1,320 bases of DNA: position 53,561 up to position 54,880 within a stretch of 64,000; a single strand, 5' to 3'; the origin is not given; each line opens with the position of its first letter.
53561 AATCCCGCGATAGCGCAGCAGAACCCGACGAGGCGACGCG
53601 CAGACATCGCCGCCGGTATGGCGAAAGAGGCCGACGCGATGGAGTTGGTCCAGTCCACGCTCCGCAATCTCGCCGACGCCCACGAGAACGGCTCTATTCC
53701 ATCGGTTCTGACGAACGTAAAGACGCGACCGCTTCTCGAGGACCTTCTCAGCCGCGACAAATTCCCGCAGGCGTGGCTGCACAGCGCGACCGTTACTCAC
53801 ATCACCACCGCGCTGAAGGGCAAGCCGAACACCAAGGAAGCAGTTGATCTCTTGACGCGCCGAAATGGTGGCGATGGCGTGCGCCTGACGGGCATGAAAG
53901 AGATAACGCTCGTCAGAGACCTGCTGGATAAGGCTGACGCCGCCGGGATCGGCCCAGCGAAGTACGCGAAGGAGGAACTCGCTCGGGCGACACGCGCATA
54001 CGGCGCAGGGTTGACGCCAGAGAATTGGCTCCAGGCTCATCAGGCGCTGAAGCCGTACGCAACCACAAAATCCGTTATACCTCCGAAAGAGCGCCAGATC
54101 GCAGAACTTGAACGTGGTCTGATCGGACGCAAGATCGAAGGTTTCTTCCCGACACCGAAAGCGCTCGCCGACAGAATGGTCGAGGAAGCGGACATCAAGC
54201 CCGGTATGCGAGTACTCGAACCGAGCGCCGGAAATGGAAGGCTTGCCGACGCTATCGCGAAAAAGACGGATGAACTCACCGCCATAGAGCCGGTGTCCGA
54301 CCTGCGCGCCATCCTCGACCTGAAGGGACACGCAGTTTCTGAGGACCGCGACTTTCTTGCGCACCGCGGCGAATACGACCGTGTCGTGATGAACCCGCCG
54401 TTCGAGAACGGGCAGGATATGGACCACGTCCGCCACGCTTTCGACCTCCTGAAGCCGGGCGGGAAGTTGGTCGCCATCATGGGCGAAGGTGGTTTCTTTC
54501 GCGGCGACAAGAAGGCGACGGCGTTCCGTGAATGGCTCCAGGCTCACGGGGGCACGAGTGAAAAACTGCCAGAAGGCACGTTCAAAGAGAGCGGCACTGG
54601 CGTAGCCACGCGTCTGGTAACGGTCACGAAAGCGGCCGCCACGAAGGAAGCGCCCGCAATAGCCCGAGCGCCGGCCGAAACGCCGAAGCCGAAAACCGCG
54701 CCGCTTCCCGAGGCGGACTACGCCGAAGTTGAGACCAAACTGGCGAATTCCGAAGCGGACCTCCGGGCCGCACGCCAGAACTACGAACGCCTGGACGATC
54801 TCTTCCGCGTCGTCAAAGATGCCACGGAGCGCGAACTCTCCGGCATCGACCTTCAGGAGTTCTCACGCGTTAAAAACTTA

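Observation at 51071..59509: Giant polyvalent virion protein fusing a 2H phosphoesterase, an N6-adenine methyltransferase and a complete beta-sliding-clamp (DnaN) module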

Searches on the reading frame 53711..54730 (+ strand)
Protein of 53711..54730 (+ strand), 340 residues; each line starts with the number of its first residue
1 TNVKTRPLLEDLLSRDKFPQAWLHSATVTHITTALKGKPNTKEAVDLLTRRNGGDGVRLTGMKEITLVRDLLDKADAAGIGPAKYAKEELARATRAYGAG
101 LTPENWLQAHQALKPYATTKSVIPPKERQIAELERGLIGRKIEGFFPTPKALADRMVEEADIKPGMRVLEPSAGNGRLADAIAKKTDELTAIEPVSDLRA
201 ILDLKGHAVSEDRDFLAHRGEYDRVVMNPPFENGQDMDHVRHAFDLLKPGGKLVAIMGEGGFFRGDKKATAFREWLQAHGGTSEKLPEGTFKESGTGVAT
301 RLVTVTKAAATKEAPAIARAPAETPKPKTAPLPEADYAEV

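Call 77: search_solved_structures(query=window:53711-54730:+, max_evalue=0.01)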
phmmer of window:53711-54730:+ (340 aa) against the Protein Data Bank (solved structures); distinct sequences matched with E-value up to 0.01: 0.

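Call 96: search_dna_similar(query=window:53741-54685:+, collection=phages, mode=protein, max_rows=25, max_evalue=0.000001)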
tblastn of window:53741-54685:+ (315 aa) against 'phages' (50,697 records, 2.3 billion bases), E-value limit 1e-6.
Records with a match: 230; places in all: 231; records where one place covers at least 80% of the query: 21.
Best place of each record, by identity: 60-80% 1; <60% 229.
By first word of the organism name: Vibrio 121; Pseudomonas 49; Aeromonas 12; Cellulophaga 7; Klebsiella 6; Caulobacter 4; Escherichia 4; Thalassomonas 2; Shewanella 2; Salisaeta 2; and 15 more.
By host as written in the record: - 111; Pseudomonas aeruginosa 17; Vibrio crassostreae 12; Aeromonas rivipollensis 5; Vibrio tasmaniensis 4; Pseudomonas aeruginosa PAO1 4; Thalassomonas loyana LMG 22536 2; Shewanella inventionis KX27 2; and 56 more.
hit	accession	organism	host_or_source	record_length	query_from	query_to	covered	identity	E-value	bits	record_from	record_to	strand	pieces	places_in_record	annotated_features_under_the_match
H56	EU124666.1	Thalassomonas phage BA3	Thalassomonas loyana LMG 22536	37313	1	288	91%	42.8%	6e-55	197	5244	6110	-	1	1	hypothetical protein (x2)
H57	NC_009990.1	Thalassomonas phage BA3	Thalassomonas loyana LMG 22536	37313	1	288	91%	42.8%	6e-55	197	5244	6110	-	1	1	hypothetical protein (x2)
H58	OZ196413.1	Vibrio phage D478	Seawater and oysters mix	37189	1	288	91%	42.4%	1e-51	188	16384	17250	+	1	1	hypothetical protein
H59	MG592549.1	Vibrio phage 1.183.O._10N.286.48.B7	Vibrio sp.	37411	1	288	91%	41.9%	3e-51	187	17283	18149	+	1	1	coil containing protein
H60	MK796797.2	Shewanella phage X14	Shewanella inventionis KX27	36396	1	288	91%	41.8%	4e-52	189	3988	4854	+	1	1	DNA methylase subunit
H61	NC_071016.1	Shewanella phage X14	Shewanella inventionis KX27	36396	1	288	91%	41.8%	4e-52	189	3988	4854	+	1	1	DNA methylase subunit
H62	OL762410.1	Vibrio phage vB_ValP_FGH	Vibrio alginolyticus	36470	1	288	91%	41.6%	1e-52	191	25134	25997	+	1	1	hypothetical protein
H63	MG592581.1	Vibrio phage 1.211.A._10N.222.52.F11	Vibrio tasmaniensis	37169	1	288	91%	41.4%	2e-51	187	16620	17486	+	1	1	N-6 adenine-specific DNA methylase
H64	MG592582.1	Vibrio phage 1.211.B._10N.222.52.F11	Vibrio tasmaniensis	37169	1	288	91%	41.4%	2e-51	187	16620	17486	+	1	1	N-6 adenine-specific DNA methylase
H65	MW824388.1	Vibrio phage 24E30.2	Vibrio crassostreae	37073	1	288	91%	41.4%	6e-51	186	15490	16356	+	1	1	hypothetical protein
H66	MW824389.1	Vibrio phage 24E35.2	Vibrio crassostreae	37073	1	288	91%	41.4%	6e-51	186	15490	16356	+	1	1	hypothetical protein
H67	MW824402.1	Vibrio phage 64E30.1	Vibrio crassostreae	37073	1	288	91%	41.4%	6e-51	186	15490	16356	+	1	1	hypothetical protein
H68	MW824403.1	Vibrio phage 66E30.1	Vibrio crassostreae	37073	1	288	91%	41.4%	6e-51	186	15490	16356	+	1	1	N-6 adenine-specific DNA methylase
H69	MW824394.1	Vibrio phage 41E34.2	Vibrio crassostreae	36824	1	288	91%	41.4%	6e-51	186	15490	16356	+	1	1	putative methyltransferase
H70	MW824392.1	Vibrio phage 34E29.1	Vibrio crassostreae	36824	1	288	91%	41.4%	6e-51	186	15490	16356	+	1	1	hypothetical protein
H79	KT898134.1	Aeromonas phage phiARM81mr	Aeromonas sp. ARM81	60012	36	284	79%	38.0%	3e-38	149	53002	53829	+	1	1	putative virion structural protein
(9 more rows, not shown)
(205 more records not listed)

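Call 97: get_annotated_region(hit=H79, flank=9000)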
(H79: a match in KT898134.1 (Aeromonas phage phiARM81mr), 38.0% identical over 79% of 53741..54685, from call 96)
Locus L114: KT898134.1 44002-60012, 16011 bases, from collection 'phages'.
description: Aeromonas phage phiARM81mr, complete genome.
organism: Aeromonas phage phiARM81mr (NCBI taxid 1754209)
taxonomy: Viruses; Duplodnaviria; Heunggongvirae; Uroviricota; Caudoviricetes
host: Aeromonas sp. ARM81; source: wastewater treatment plant; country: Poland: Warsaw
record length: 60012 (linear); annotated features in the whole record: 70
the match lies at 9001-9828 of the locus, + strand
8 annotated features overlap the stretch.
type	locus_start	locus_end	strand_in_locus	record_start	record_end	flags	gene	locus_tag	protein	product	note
CDS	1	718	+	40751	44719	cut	-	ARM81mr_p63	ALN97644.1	tail tip fiber protein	-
CDS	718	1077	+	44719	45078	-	-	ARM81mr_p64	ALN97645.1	hypothetical protein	-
CDS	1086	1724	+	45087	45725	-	-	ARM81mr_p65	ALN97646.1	putative virion structural protein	-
CDS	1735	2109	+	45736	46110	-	-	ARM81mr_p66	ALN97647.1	putative virion structural protein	-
CDS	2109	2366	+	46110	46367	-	-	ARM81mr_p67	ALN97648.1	bacteriocin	-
CDS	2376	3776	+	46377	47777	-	-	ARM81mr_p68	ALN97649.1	putative virion structural protein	-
CDS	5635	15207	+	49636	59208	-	-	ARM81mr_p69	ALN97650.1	putative virion structural protein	-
CDS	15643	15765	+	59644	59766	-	-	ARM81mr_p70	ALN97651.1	hypothetical protein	-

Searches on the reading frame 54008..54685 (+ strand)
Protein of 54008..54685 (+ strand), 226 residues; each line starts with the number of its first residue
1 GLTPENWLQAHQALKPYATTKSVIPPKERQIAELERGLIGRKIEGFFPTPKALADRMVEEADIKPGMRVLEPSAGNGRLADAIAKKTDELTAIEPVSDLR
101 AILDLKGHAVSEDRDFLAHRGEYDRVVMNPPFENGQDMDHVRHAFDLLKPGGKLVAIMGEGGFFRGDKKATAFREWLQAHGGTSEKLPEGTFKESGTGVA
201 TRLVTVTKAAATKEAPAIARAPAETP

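Call 84: search_solved_structures(query=A4, max_evalue=1)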
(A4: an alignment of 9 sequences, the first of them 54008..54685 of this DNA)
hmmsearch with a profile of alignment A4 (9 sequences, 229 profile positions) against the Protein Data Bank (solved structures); distinct sequences matched with E-value up to 1: 106 (the best 60 are shown).
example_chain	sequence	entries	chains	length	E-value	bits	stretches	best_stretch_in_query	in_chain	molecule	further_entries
7vru_A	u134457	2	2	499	5e-11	45.7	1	41-170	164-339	Site-specific DNA-methyltransferase (adenine-specific)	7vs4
1aqi_A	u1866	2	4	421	9.5e-09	38.2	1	44-148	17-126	ADENINE-N6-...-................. TAQI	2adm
1aqj_A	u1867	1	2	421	9.5e-09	38.2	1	44-148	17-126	ADENINE-N6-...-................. TAQI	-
2okc_A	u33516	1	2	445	1.4e-08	37.7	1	41-198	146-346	Type I restriction enzyme StySJI M protein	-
2ibs_A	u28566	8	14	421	1.5e-08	37.6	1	44-148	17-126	Modification methylase TaqI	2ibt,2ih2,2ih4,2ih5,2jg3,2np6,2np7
5ybb_A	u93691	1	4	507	2.1e-08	37.1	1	110-214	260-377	Type I restriction-modification system methyltransferase subunit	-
3ufb_A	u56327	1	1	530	2.6e-08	36.8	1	27-196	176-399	Type I restriction-modification system methyltransferase subunit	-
1g38_A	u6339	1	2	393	3.3e-08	36.5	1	49-148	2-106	MODIFICATION METHYLASE TAQI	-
3lkd_A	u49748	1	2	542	5e-08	35.9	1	42-203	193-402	Type I restriction-modification system methyltransferase subunit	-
7bst_D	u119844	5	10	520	6e-06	29.1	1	40-179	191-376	Type I restriction enzyme EcoR124II M protein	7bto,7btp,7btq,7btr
1dus_A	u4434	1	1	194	2e-05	27.4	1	58-159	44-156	MJ0882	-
3tma_A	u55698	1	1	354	2.1e-05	27.3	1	53-157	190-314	methyltransferase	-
6nvm_A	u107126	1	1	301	2.4e-05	27.1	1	23-121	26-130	rRNA adenine N-6-methyltransferase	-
9ohl_C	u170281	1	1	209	2.8e-05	26.9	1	91-149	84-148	rRNA N(6)-adenosine-methyltransferase METTL5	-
6h2u_A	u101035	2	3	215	3e-05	26.8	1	91-149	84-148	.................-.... protein 5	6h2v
7vru_B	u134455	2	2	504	0.00013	24.6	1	46-172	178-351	Site-specific DNA-methyltransferase (adenine-specific)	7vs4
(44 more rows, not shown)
